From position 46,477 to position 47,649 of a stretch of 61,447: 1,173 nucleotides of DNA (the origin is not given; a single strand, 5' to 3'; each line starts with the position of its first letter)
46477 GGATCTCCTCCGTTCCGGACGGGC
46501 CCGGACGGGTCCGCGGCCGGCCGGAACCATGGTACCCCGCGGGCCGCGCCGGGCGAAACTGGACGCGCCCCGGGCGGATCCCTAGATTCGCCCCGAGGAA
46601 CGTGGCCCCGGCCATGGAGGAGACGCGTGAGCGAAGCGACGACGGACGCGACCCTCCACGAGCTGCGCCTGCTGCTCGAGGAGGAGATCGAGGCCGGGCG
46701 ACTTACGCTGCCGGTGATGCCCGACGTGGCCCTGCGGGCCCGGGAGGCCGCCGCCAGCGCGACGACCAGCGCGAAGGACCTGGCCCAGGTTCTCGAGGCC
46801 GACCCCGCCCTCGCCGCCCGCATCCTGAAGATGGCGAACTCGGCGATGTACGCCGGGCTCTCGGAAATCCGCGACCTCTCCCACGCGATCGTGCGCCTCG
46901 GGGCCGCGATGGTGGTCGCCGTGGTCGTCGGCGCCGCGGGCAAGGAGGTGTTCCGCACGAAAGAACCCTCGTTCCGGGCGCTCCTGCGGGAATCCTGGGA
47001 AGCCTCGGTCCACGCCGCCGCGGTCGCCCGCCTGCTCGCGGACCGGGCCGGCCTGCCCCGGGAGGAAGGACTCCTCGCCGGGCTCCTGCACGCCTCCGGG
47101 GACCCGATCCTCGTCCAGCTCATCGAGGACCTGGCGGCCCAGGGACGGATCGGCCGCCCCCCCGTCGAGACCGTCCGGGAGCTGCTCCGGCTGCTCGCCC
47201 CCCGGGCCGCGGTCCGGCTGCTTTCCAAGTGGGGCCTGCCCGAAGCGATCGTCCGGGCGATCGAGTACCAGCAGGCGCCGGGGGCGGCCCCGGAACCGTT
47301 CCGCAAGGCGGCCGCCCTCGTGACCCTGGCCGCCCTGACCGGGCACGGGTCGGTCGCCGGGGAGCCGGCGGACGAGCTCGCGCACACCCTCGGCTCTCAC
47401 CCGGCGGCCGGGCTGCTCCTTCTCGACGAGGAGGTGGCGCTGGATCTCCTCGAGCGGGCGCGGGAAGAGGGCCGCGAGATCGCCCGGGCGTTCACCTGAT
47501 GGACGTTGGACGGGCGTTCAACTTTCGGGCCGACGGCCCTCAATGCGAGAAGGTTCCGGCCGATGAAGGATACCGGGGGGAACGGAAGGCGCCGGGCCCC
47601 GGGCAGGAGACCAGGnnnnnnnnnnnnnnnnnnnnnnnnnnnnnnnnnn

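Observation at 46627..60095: T2SS / type IV pilus-like export locus headed by two HDOD-pseudopilin cassettes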

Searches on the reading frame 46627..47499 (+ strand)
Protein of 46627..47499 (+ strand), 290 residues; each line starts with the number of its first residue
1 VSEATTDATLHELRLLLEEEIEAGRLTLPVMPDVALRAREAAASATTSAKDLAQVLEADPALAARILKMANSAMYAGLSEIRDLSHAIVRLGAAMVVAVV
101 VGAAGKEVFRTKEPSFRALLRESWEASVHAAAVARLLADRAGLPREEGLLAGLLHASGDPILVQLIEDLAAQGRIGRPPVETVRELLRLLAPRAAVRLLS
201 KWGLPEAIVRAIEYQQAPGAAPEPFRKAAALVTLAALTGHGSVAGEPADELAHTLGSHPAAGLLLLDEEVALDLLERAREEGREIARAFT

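Call 7: search_protein_families(library=pfam, proteins=[window:46627-47499:+], max_evalue=0.01)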
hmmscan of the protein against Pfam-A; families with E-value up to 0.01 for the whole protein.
window:46627-47499:+ (290 aa): 1 family
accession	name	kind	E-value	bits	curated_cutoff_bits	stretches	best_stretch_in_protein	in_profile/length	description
PF08668.18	HDOD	-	1.3e-41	142.7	22.9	1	28-218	1-196/196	HDOD domain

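Call 12: find_homologous_proteins(query=window:46627-47499:+, max_evalue=1e-10)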
Query window:46627-47499:+ (290 aa): 39 proteins with E <= 1e-10 among 8000 candidates.
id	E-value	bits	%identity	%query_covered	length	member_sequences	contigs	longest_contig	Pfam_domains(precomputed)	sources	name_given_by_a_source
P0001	1.3e-169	581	100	100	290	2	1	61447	PF08668.19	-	-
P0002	3.8e-151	520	88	100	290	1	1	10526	PF08668.19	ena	-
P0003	2.0e-149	514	88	100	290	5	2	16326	PF08668.19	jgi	-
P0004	6.2e-143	493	86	100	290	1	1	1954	PF08668.19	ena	-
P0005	2.8e-80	288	54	97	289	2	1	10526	PF08668.19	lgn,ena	-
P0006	1.2e-78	283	55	93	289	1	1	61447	PF08668.19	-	-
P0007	2.4e-77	278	54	94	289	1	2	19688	PF08668.19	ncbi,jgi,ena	-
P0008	1.0e-69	253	51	98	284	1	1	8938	PF08668.19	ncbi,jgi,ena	-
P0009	1.6e-64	236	48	100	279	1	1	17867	PF08668.19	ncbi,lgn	-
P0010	3.4e-63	232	46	99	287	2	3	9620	PF08668.19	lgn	-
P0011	3.6e-62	228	52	79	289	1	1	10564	PF08668.19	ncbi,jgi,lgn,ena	-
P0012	1.3e-61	227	53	81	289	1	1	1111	PF08668.19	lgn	-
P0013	1.6e-61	226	50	76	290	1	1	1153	PF08668.19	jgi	jgi:HD-like signal output (HDOD) protein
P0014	1.2e-60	224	46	100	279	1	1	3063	PF08668.19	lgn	-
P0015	1.9e-60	223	45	99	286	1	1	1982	PF08668.19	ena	-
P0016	2.9e-53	199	52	76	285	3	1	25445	PF08668.19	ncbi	-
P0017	1.2e-50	191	49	70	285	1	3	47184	PF08668.19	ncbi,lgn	-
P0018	2.5e-47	180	57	58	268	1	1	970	PF08668.19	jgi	-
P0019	4.6e-25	107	34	70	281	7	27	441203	PF08668.19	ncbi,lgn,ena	-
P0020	1.9e-23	102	36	70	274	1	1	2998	PF08668.19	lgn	-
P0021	7.2e-21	93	31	87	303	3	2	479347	PF08668.19,PF01966.29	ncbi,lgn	ncbi:MAG: HDOD domain-containing protein [Vicinamibacterales bacterium]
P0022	3.5e-17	81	33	68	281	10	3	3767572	PF08668.19,PF01966.29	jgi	jgi:HD-like signal output (HDOD) protein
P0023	4.0e-15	74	41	46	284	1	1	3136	PF08668.19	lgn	-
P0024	1.2e-14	73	31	78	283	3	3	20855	PF08668.19,PF01966.29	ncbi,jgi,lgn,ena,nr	ncbi:MAG TPA: HDOD domain-containing protein [Gemmatimonadales bacterium]|jgi:putative nucleotidyltr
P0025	1.6e-14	72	29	82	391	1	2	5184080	PF08668.19,PF01966.29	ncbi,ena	-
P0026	2.4e-14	72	31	69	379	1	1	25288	PF08668.19,PF01966.29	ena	-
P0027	5.6e-14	71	28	82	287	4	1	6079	PF08668.19,PF01966.29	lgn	-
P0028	7.7e-14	70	30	83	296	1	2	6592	PF08668.19,PF01966.29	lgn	-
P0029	1.1e-13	70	30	66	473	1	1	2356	PF05157.21,PF08668.19,PF01966.29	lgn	-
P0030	4.0e-13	68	36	52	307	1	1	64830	PF08668.19,PF01966.29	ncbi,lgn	-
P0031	8.3e-13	67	29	92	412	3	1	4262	PF08668.19,PF01966.29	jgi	-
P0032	1.2e-12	66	34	49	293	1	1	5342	PF08668.19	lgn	-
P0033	3.2e-12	65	29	71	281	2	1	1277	PF08668.19,PF01966.29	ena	-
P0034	4.1e-12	64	31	66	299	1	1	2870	PF08668.19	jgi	jgi:putative nucleotidyltransferase with HDIG domain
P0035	7.4e-12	64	33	63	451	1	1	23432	PF08668.19,PF01966.29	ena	-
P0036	1.6e-11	63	29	73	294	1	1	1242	PF08668.19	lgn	-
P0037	1.8e-11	62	32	69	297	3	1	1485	PF08668.19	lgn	-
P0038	1.9e-11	62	29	83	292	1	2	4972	PF08668.19,PF01966.29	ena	-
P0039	2.0e-11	62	29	90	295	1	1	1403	PF08668.19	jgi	-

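Call 14: find_encoding_contigs(protein=P0003, flank=10000, max_places=3)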
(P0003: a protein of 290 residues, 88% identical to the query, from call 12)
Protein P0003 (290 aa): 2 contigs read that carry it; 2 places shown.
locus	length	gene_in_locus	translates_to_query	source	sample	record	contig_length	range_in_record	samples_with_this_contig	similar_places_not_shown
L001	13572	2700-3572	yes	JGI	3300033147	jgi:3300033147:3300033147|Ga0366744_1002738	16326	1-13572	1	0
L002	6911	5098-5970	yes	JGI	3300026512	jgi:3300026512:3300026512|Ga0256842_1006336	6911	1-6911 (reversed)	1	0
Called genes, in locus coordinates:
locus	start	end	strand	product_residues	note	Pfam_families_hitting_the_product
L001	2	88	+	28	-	?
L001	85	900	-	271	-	PF01209:Ubie_methyltran, PF13489:Methyltransf_23, PF03141:Methyltransf_29, PF08241:Methyltransf_11, PF08242:Methyltransf_12 (weak), PF13649:Methyltransf_25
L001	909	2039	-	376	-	PF04389:Peptidase_M28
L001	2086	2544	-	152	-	-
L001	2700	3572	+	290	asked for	PF08668:HDOD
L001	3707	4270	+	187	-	PF07963:N_methyl (weak), PF08334:T2SSG (faint), PF22434:PilW_C (weak)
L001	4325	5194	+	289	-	PF08668:HDOD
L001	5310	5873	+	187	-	PF07963:N_methyl (weak), PF22434:PilW_C (weak)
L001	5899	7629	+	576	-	PF05157:MshEN, PF00437:T2SSE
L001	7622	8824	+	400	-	PF28597:T2SSF_N, PF00482:T2SSF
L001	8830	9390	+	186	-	PF08334:T2SSG (weak)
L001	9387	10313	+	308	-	PF08334:T2SSG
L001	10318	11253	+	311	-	PF08334:T2SSG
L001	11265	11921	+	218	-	PF07963:N_methyl (weak), PF08334:T2SSG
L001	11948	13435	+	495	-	-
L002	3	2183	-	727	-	?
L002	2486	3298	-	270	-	PF01209:Ubie_methyltran, PF13489:Methyltransf_23, PF03141:Methyltransf_29, PF08241:Methyltransf_11, PF08242:Methyltransf_12 (weak), PF13649:Methyltransf_25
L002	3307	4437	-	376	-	PF04389:Peptidase_M28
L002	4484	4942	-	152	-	-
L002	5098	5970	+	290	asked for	PF08668:HDOD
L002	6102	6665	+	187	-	PF07963:N_methyl (weak), PF08334:T2SSG (faint), PF22434:PilW_C (weak)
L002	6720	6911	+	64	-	?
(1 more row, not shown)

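Call 15: find_encoding_contigs(protein=P0017, flank=10000, max_places=3)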
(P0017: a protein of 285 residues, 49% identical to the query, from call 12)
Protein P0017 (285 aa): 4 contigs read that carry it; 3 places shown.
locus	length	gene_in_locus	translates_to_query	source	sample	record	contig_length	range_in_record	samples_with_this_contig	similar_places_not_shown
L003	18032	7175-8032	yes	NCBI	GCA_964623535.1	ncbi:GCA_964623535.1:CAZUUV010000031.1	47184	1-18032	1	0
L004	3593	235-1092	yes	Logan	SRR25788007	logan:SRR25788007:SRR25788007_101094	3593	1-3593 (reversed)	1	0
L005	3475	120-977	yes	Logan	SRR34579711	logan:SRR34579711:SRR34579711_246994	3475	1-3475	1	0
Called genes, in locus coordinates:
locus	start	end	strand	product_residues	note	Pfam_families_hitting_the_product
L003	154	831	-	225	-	PF13505:OMP_b-brl, PF03922:OmpW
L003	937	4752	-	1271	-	PF05228:CHASE4, PF00989:PAS, PF01590:GAF, PF13188:PAS_8, PF00989:PAS, PF08448:PAS_4, PF13426:PAS_9, PF00512:HisKA, +4 more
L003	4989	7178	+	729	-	PF00512:HisKA, PF02518:HATPase_c, PF00072:Response_reg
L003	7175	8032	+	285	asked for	PF08668:HDOD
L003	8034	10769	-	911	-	PF24595:DUF7619 (weak)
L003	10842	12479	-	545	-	PF15902:Sortilin-Vps10 (faint)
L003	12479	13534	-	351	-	-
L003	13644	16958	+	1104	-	PF14870:PSII_BNR (faint), PF02012:BNR (faint), PF25852:DUF6242_C (faint), PF15902:Sortilin-Vps10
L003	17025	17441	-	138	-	PF01850:PIN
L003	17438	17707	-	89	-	PF22513:FitA-like_RHH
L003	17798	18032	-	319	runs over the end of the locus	PF01292:Ni_hydr_CYTB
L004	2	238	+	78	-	?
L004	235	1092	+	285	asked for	PF08668:HDOD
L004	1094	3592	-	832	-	?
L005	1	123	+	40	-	?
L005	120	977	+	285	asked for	PF08668:HDOD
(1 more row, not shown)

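Call 16: find_encoding_contigs(protein=P0009, flank=10000, max_places=3)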
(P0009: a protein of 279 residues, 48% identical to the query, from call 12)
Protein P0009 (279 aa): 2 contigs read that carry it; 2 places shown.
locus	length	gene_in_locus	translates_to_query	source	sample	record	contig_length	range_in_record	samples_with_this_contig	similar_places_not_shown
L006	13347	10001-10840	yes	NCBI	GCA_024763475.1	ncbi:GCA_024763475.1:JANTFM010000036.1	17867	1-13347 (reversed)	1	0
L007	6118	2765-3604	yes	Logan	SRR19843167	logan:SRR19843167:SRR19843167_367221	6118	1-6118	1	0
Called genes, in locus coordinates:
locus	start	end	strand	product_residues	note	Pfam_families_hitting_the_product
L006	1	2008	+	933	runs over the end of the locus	PF02129:Peptidase_S15 (faint), PF00561:Abhydrolase_1 (faint), PF01738:DLH, PF20434:BD-FAE, PF00326:Peptidase_S9, PF12697:Abhydrolase_6 (weak), PF11306:DUF3108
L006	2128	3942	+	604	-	PF00204:DNA_gyraseB, PF01751:Toprim, PF00986:DNA_gyraseB_C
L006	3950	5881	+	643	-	PF00521:DNA_topoisoIV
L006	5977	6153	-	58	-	PF02810:SEC-C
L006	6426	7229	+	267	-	-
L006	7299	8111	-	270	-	PF13489:Methyltransf_23, PF01209:Ubie_methyltran, PF13847:Methyltransf_31, PF08241:Methyltransf_11, PF08242:Methyltransf_12, PF13649:Methyltransf_25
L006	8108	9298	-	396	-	PF04389:Peptidase_M28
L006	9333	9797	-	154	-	-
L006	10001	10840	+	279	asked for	PF08668:HDOD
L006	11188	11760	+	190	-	PF22434:PilW_C (faint)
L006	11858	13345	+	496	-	?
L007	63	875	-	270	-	PF13489:Methyltransf_23, PF01209:Ubie_methyltran, PF13847:Methyltransf_31, PF08241:Methyltransf_11, PF08242:Methyltransf_12, PF13649:Methyltransf_25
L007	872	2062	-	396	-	PF04389:Peptidase_M28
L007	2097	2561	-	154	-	-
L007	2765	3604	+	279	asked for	PF08668:HDOD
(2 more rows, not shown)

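Call 17: find_encoding_contigs(protein=P0007, flank=10000, max_places=2)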
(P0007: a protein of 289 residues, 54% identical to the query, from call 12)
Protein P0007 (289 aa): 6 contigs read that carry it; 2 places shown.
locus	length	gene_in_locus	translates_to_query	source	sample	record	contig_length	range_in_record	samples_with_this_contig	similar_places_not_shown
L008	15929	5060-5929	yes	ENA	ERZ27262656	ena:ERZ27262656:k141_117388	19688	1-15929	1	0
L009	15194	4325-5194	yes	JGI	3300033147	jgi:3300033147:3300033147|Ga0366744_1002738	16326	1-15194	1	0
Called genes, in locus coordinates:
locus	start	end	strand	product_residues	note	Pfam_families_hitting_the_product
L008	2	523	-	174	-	?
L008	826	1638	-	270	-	PF01209:Ubie_methyltran, PF13489:Methyltransf_23, PF03141:Methyltransf_29, PF08241:Methyltransf_11, PF08242:Methyltransf_12 (weak), PF13649:Methyltransf_25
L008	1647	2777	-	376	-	PF04389:Peptidase_M28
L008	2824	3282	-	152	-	-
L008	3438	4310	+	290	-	PF08668:HDOD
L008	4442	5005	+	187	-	PF07963:N_methyl (weak), PF08334:T2SSG (faint), PF22434:PilW_C (weak)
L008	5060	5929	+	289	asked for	PF08668:HDOD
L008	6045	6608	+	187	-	PF07963:N_methyl (weak), PF08334:T2SSG (faint), PF22434:PilW_C (weak)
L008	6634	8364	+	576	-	PF05157:MshEN, PF00437:T2SSE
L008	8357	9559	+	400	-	PF28597:T2SSF_N, PF00482:T2SSF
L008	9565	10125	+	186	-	PF08334:T2SSG (weak)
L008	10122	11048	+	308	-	PF08334:T2SSG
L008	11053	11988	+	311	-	PF08334:T2SSG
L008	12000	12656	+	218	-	PF07963:N_methyl (weak), PF08334:T2SSG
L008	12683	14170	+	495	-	-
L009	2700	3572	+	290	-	PF08668:HDOD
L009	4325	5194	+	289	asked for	PF08668:HDOD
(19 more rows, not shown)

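Call 18: find_encoding_contigs(protein=P0016, flank=10000, max_places=2)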
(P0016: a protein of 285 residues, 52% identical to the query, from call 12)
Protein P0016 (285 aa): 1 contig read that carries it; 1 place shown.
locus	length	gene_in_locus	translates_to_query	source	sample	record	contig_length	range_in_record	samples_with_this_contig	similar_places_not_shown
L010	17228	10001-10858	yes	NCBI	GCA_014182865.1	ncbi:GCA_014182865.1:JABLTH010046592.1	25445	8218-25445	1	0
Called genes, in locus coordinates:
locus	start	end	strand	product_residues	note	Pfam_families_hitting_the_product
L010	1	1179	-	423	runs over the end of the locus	PF00464:SHMT, PF00155:Aminotran_1_2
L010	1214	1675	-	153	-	PF02502:LacAB_rpiB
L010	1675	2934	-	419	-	PF01966:HD, PF13286:HD_assoc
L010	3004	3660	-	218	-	PF13505:OMP_b-brl, PF03922:OmpW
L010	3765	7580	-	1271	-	PF05228:CHASE4, PF01590:GAF, PF13188:PAS_8, PF00989:PAS, PF08448:PAS_4, PF13426:PAS_9, PF00512:HisKA, PF02518:HATPase_c, +5 more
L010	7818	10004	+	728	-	PF00512:HisKA, PF02518:HATPase_c, PF00072:Response_reg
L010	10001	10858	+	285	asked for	PF08668:HDOD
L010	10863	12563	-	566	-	PF00149:Metallophos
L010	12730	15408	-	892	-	PF02012:BNR (faint), PF15902:Sortilin-Vps10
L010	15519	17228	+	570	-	?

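Call 19: find_encoding_contigs(protein=P0019, flank=10000, max_places=2)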
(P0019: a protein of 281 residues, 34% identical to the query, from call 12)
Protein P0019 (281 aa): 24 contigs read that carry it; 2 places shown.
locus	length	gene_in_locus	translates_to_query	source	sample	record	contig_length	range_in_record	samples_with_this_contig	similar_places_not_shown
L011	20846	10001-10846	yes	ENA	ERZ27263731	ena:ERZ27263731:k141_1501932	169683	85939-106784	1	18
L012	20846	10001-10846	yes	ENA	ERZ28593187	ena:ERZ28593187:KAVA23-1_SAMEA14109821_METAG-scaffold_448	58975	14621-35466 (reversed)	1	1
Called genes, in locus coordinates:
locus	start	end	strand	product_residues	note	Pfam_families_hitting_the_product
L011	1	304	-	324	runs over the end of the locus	PF09084:NMT1 (faint), PF12974:Phosphonate-bd (weak)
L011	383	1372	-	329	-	PF03401:TctC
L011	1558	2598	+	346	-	PF00126:HTH_1, PF03466:LysR_substrate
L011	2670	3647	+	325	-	PF03401:TctC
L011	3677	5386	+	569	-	PF07519:Tannase, PF00326:Peptidase_S9 (faint)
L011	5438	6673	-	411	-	PF01773:Nucleos_tra2_N, PF07670:Gate, PF07662:Nucleos_tra2_C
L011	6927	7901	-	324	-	PF03401:TctC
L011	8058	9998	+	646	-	PF05157:MshEN, PF00437:T2SSE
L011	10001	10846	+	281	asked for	PF08668:HDOD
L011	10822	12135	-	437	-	-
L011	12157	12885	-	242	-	PF03741:TerC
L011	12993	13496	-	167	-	PF00877:NLPC_P60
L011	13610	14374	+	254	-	PF01479:S4 (weak), PF00849:PseudoU_synth_2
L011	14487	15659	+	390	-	PF05175:MTS, PF03602:Cons_hypoth95 (weak), PF06325:PrmA (weak), PF08241:Methyltransf_11 (weak), PF13649:Methyltransf_25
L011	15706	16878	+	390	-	PF00817:IMS, PF14520:HHH_5 (weak), PF21999:IMS_HHH_1 (weak), PF11799:IMS_C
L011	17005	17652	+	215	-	PF01865:PhoU_div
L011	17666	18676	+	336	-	PF01384:PHO4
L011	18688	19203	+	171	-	PF02776:TPP_enzyme_N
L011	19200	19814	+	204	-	PF02775:TPP_enzyme_C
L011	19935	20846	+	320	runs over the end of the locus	PF03401:TctC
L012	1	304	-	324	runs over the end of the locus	PF09084:NMT1 (faint), PF12974:Phosphonate-bd (weak)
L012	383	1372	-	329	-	PF03401:TctC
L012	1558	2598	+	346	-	PF00126:HTH_1, PF03466:LysR_substrate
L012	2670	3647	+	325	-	PF03401:TctC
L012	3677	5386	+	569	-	PF07519:Tannase, PF00326:Peptidase_S9 (faint)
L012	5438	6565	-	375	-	PF01773:Nucleos_tra2_N (weak), PF07670:Gate, PF07662:Nucleos_tra2_C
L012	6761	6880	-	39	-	-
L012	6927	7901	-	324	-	PF03401:TctC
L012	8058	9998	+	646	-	PF05157:MshEN, PF00437:T2SSE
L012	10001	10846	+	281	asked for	PF08668:HDOD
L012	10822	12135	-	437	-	-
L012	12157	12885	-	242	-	PF03741:TerC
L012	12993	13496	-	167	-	PF00877:NLPC_P60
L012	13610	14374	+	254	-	PF01479:S4 (weak), PF00849:PseudoU_synth_2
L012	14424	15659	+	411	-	PF05175:MTS, PF03602:Cons_hypoth95 (faint), PF06325:PrmA (weak), PF08241:Methyltransf_11 (weak), PF13649:Methyltransf_25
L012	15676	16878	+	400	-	PF00817:IMS, PF14520:HHH_5 (weak), PF21999:IMS_HHH_1 (weak), PF11799:IMS_C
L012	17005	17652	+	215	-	PF01865:PhoU_div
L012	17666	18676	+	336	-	PF01384:PHO4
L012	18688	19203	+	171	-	PF02776:TPP_enzyme_N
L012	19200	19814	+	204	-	PF02775:TPP_enzyme_C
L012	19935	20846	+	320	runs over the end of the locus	PF03401:TctC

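Call 30: search_solved_structures(query=window:46627-47499:+, max_evalue=0.001, show_alignments=2)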
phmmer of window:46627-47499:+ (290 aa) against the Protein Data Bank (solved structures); distinct sequences matched with E-value up to 0.001: 6.
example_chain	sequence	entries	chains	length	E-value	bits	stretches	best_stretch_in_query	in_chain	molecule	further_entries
3i7a_A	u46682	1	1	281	9.2e-17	64.8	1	11-213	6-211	Putative metal-dependent phosphohydrolase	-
3m1t_A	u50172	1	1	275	5.1e-15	59.1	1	28-236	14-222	Putative phosphohydrolase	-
3mem_A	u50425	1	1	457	5.7e-15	59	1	18-242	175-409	Putative signal transduction protein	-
3hc1_A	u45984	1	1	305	7.5e-15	58.6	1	12-264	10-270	uncharacterized HDOD domain protein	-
9qzk_A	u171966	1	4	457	2.7e-12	50.2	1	19-224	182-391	HDOD domain-containing protein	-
1vqr_A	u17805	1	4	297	1.8e-08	37.6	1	27-110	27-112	hypothetical protein Cj0248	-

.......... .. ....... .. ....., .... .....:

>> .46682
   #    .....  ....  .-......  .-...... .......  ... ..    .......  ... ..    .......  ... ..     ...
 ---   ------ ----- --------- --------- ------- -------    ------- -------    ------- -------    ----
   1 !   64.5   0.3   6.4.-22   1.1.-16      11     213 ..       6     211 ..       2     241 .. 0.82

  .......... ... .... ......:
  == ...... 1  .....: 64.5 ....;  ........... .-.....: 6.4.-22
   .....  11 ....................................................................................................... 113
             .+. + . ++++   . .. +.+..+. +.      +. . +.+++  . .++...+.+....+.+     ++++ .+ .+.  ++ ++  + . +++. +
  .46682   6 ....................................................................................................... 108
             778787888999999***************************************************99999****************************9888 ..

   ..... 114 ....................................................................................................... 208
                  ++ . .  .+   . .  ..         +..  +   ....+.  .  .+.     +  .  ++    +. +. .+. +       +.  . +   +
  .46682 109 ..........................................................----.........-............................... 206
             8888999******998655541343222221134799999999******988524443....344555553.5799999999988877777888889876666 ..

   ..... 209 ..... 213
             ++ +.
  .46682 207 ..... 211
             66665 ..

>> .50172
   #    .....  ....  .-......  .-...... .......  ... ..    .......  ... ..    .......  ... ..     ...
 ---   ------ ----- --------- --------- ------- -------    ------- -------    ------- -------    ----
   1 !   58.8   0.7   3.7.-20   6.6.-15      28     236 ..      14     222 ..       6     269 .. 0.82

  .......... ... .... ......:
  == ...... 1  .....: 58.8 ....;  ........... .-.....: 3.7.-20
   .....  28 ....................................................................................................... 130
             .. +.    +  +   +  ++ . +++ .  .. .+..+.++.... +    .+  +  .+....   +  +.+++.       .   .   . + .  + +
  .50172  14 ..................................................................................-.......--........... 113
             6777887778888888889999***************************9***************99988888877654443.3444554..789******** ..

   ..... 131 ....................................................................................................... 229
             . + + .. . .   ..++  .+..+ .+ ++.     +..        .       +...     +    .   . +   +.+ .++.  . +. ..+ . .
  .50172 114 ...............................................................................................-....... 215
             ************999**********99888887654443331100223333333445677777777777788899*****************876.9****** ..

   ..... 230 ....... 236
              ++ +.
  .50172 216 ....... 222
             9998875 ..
